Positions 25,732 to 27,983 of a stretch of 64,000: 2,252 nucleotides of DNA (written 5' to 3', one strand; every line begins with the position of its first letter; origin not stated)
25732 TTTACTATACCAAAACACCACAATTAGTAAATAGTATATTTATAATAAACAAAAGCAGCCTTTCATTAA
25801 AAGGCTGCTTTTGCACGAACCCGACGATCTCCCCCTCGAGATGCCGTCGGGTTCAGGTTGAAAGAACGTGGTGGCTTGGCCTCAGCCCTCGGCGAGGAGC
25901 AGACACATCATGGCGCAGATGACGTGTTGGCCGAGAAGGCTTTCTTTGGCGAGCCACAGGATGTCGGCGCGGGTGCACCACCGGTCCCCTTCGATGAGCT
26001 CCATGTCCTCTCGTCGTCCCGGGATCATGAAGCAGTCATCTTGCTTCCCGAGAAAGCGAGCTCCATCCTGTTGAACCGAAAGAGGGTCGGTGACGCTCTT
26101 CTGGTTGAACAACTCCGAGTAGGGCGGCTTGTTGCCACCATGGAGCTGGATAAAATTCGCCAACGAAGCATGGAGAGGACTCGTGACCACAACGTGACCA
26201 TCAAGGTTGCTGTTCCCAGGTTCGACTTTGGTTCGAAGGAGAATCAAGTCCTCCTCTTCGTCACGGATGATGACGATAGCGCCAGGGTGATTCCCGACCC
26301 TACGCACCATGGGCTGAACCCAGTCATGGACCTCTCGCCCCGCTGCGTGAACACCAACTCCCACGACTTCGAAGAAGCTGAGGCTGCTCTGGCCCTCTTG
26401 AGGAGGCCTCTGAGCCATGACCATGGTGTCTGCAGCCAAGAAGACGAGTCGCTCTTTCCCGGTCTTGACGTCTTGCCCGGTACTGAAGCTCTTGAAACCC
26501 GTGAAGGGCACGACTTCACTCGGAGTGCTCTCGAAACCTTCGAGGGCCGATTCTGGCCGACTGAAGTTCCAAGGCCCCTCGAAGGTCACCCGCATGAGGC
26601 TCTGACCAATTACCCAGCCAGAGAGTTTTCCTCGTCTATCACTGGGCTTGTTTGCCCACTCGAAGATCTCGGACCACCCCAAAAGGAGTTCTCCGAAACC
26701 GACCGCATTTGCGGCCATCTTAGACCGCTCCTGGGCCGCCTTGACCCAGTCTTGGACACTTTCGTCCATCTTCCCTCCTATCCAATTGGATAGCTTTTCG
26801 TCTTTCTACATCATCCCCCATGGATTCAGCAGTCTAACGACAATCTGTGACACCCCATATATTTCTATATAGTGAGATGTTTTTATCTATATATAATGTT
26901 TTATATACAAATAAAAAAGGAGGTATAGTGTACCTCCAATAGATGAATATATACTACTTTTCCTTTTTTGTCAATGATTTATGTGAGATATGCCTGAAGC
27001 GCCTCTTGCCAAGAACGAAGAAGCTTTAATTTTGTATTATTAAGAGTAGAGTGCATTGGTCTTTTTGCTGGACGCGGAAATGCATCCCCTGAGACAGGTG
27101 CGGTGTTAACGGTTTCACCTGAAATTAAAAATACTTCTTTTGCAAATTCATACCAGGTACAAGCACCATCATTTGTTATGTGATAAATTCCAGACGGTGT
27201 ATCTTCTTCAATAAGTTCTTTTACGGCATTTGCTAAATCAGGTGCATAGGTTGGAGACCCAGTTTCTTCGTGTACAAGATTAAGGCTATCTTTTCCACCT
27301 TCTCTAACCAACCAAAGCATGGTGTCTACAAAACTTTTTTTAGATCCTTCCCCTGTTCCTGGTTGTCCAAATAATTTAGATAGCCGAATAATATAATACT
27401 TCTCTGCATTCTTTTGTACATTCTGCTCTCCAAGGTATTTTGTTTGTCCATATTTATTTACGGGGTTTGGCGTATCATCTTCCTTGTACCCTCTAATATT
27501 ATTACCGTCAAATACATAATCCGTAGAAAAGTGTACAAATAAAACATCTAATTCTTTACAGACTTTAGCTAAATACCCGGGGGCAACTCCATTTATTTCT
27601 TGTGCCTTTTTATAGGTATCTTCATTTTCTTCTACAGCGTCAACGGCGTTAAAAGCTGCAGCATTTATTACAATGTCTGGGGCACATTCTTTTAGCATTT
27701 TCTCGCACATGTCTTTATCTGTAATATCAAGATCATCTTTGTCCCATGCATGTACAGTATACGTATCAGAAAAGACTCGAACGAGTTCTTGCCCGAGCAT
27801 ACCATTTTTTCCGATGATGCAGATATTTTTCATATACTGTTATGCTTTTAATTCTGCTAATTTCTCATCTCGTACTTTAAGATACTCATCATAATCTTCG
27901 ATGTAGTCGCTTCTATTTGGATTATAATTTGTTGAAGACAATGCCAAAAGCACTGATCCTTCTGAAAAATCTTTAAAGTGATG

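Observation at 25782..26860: Cassette 2: a 295-aa orphan protein with a 16-nt palindrome at its SD and tandem terminators that share a motif with cassette 1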

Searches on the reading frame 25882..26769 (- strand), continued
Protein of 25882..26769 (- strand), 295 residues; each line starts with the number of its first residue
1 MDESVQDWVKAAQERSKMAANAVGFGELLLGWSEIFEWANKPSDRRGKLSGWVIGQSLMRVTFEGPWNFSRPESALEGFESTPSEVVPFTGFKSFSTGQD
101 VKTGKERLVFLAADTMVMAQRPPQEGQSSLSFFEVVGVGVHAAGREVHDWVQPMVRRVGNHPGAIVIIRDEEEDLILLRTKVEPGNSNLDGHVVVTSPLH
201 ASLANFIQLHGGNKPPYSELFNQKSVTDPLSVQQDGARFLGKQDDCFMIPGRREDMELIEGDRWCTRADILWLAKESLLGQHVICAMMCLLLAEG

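Call 75: find_related_loci(query=window:25882-26769:-, collection=viral_contigs, flank=5000)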
Query window:25882-26769:- (295 aa) in viral_contigs; peptide patterns used: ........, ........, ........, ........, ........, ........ (x = any residue, [..] = any of these).
1 stretches matched a pattern, but none encodes a relative of the query by tblastn (E <= 1e-3).
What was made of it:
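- Tried and rejected: Viral contigs gave no relative (call 75).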

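Call 76: find_encoding_contigs(protein=P0173, flank=3000, max_places=2)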
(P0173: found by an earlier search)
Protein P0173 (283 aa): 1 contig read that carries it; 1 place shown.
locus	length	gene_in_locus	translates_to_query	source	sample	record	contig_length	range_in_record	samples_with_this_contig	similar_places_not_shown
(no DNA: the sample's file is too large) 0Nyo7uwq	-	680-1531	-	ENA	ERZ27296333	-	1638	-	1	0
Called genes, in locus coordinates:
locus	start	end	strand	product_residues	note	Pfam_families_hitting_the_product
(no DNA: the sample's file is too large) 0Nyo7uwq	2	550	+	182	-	?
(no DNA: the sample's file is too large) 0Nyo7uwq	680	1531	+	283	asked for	PF03559:Hexose_dehydrat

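Call 93: find_encoding_contigs(protein=P0084, flank=6000, max_places=2)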
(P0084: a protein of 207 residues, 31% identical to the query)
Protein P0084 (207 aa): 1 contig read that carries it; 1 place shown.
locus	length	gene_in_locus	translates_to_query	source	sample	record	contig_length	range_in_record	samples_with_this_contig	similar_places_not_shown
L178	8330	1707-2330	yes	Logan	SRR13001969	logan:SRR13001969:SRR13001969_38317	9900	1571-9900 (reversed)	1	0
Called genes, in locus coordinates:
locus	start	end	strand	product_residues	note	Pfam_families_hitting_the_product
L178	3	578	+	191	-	?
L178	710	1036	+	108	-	-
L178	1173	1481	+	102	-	PF00829:Ribosomal_L21p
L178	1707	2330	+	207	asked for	PF03559:Hexose_dehydrat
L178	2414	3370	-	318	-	PF00483:NTP_transferase, PF12804:NTP_transf_3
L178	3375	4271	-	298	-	PF01370:Epimerase, PF04321:RmlD_sub_bind, PF16363:GDP_Man_Dehyd, PF07993:NAD_binding_4 (weak)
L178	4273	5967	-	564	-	PF01073:3Beta_HSD, PF01370:Epimerase, PF02719:Polysacc_synt_2, PF04321:RmlD_sub_bind, PF07993:NAD_binding_4, PF13460:NAD_binding_10 (weak), PF16363:GDP_Man_Dehyd, PF00908:dTDP_sugar_isom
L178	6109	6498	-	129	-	-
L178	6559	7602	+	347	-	PF00535:Glycos_transf_2, PF13641:Glyco_tranf_2_3, PF13632:Glyco_trans_2_3 (weak)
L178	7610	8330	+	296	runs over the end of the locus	PF00535:Glycos_transf_2, PF10111:Glyco_tranf_2_2 (faint), PF13641:Glyco_tranf_2_3, PF13632:Glyco_trans_2_3 (faint), PF02709:Glyco_transf_7C (weak)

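Call 94: find_encoding_contigs(protein=P0047, flank=4000, max_places=2)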
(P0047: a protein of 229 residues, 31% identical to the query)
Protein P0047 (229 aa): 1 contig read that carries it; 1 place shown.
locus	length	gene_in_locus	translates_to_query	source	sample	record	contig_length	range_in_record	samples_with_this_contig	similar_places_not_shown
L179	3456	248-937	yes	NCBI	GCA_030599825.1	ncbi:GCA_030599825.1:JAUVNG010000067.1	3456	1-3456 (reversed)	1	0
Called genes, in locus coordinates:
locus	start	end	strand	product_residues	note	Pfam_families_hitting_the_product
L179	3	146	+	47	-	?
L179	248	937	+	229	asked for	PF03559:Hexose_dehydrat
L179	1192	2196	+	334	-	PF01073:3Beta_HSD, PF01370:Epimerase, PF02719:Polysacc_synt_2, PF04321:RmlD_sub_bind, PF07993:NAD_binding_4 (weak), PF16363:GDP_Man_Dehyd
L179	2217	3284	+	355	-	PF00483:NTP_transferase, PF12804:NTP_transf_3 (weak), PF00132:Hexapep (faint), PF25084:LbH_EIF2B (weak), PF25087:GMPPB_C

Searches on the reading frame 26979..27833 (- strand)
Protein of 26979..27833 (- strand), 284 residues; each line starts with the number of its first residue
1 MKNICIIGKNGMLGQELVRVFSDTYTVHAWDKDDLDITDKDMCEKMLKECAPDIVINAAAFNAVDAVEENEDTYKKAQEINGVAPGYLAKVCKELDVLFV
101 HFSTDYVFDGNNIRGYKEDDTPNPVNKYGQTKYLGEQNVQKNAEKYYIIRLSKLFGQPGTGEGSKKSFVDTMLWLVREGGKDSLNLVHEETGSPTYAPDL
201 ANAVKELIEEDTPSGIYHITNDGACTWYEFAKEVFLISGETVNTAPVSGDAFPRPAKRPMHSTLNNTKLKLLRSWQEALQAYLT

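Call 22: find_related_loci(query=window:26979-27833:-, collection=genome_contigs, flank=6000)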
Query window:26979-27833:- (284 aa) in genome_contigs; peptide patterns used: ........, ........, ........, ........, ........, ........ (x = any residue, [..] = any of these).
435 stretches matched a pattern; 370 encode a relative of the query (tblastn E <= 1e-3); the best 80 are kept; 80 distinct loci.
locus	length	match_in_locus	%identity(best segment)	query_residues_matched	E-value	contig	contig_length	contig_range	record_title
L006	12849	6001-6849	55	4-283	1e-103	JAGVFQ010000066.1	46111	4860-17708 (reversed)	MAG: Patescibacteria group bacterium isolate DeMMO2_29 c_000000017537, whole genome shotgun sequence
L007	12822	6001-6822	55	4-283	2e-97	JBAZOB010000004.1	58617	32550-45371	MAG: Patescibacteria group bacterium isolate SO_2017_LW4_84 scaffold_1391_c1_LW137-91_2017, whole genome shotgun sequenc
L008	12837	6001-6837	53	4-283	1e-94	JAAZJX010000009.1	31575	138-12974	MAG: Candidatus Magasanikiibacteriota bacterium isolate AS22ysBPME_155 11097_AS22, whole genome shotgun sequence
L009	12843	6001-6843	52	2-283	2e-92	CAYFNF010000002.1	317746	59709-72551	MAG TPA_asm: uncultured Gammaproteobacteria bacterium isolate ERP019367_co2_140 genome assembly, contig: NODE_24_length_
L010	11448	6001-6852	54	1-283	3e-92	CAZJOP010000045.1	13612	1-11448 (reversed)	MAG TPA_asm: uncultured Syntrophorhabdaceae bacterium isolate binchicken_co14_240 genome assembly, contig: NODE_5468_len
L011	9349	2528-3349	52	4-284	2e-88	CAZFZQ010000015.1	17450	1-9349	MAG TPA_asm: uncultured Gammaproteobacteria bacterium isolate binchicken_co266_189 genome assembly, contig: NODE_5355_le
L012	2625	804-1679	52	3-283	2e-90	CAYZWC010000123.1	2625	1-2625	MAG TPA_asm: uncultured Gammaproteobacteria bacterium isolate SRP141376_co1_229 genome assembly, contig: NODE_58156_leng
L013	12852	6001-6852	50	1-283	5e-87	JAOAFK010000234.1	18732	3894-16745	MAG: Syntrophorhabdaceae bacterium isolate SKW285 k141_765281, whole genome shotgun sequence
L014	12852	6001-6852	49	1-283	5e-86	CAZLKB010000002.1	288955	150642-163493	MAG TPA_asm: uncultured Gammaproteobacteria bacterium isolate binchicken_co115_145 genome assembly, contig: NODE_37_leng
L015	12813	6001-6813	49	1-283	3e-85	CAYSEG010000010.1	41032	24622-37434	MAG TPA_asm: uncultured Candidatus Saccharibacteria bacterium isolate binchicken_co256_109 genome assembly, contig: NODE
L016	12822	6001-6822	46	4-283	9e-82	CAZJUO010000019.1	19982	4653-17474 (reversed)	MAG TPA_asm: uncultured Gammaproteobacteria bacterium isolate SRP141376_co4_277 genome assembly, contig: NODE_4720_lengt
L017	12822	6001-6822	50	4-283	2e-80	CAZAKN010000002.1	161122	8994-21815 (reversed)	MAG TPA_asm: uncultured Gammaproteobacteria bacterium isolate SRP141376_co4_205 genome assembly, contig: NODE_91_length_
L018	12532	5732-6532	47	6-283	2e-79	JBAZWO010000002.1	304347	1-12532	MAG: Patescibacteria group bacterium isolate SO_2017_GW1_34 NODE_279_length_304347_cov_5.954543_OW334_2017, whole genome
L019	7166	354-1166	47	1-282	3e-79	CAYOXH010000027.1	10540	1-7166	MAG TPA_asm: uncultured Gammaproteobacteria bacterium isolate binchicken_co48_110 genome assembly, contig: NODE_10400_le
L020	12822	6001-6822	46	4-283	5e-78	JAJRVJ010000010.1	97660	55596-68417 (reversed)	MAG: Patescibacteria group bacterium isolate Dive96_bin10.367 k141_835990, whole genome shotgun sequence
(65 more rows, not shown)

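Call 24: find_related_loci(query=window:26979-27833:-, collection=metagenome_contigs, flank=5000)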
Query window:26979-27833:- (284 aa) in metagenome_contigs; peptide patterns used: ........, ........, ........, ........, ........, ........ (x = any residue, [..] = any of these).
600 stretches matched a pattern (row limit reached: there are more); 534 encode a relative of the query (tblastn E <= 1e-3); the best 80 are kept; 80 distinct loci.
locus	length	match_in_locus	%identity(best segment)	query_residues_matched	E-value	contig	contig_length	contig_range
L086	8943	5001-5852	54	2-283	2e-101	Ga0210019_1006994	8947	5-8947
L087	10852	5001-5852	54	2-283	2e-101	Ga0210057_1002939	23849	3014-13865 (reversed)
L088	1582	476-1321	53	2-284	9e-102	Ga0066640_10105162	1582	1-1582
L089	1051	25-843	51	5-283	1e-103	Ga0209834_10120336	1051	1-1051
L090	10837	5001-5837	53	4-283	7e-95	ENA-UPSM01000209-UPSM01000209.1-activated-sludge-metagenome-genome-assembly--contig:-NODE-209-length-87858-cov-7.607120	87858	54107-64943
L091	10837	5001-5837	53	4-283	6e-95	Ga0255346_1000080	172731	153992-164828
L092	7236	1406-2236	51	1-283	8e-93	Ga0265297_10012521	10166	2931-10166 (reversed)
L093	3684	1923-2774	54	1-283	3e-93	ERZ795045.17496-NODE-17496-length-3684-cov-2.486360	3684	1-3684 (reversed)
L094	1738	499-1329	51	1-283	8e-98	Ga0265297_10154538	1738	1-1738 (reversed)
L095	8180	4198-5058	54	1-284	7e-92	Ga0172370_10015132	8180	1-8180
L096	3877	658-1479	51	4-283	9e-91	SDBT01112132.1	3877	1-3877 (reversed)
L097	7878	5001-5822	48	4-283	7e-88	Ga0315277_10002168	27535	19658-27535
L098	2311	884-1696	50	1-283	1e-88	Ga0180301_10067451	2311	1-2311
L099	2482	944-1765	47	4-283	2e-87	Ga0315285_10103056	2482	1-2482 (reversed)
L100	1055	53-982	45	2-284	1e-92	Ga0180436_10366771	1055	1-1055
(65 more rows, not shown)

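Call 25: find_encoding_contigs(protein=window:26979-27833:-, flank=4000, max_places=10)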
Protein window:26979-27833:- (284 aa): 23 contigs read that carry it; 3 places shown.
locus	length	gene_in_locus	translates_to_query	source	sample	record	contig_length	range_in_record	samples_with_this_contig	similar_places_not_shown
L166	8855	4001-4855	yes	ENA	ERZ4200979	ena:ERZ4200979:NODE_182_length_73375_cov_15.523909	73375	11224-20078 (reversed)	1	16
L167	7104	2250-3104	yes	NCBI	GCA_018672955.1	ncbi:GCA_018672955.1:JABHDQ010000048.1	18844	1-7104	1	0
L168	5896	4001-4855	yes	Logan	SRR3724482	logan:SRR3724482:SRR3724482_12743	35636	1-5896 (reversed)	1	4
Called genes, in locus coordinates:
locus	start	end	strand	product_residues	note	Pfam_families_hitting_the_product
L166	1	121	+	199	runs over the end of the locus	PF28549:NDPSase_N (weak), PF00293:NUDIX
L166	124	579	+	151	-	PF08818:DUF1801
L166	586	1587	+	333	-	-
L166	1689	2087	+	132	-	PF14667:Polysacc_synt_C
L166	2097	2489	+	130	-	-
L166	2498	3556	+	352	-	PF01073:3Beta_HSD, PF01370:Epimerase, PF02719:Polysacc_synt_2, PF04321:RmlD_sub_bind, PF07993:NAD_binding_4, PF13460:NAD_binding_10 (weak), PF16363:GDP_Man_Dehyd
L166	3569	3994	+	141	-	PF05523:FdtA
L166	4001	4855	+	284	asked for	PF01370:Epimerase, PF04321:RmlD_sub_bind, PF16363:GDP_Man_Dehyd, PF02719:Polysacc_synt_2 (weak), PF07993:NAD_binding_4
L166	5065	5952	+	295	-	PF03559:Hexose_dehydrat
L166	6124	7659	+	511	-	PF13687:DUF4153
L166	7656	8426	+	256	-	PF03372:Exo_endo_phos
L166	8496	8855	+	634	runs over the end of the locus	PF01411:tRNA-synt_2c, PF07973:tRNA_SAD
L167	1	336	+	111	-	PF14667:Polysacc_synt_C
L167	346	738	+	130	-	-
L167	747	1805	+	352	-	PF01073:3Beta_HSD, PF01370:Epimerase, PF02719:Polysacc_synt_2, PF04321:RmlD_sub_bind, PF07993:NAD_binding_4, PF13460:NAD_binding_10 (weak), PF16363:GDP_Man_Dehyd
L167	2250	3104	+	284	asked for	PF01370:Epimerase, PF04321:RmlD_sub_bind, PF16363:GDP_Man_Dehyd, PF02719:Polysacc_synt_2 (weak), PF07993:NAD_binding_4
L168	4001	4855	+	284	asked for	PF01370:Epimerase, PF04321:RmlD_sub_bind, PF16363:GDP_Man_Dehyd, PF02719:Polysacc_synt_2 (weak), PF07993:NAD_binding_4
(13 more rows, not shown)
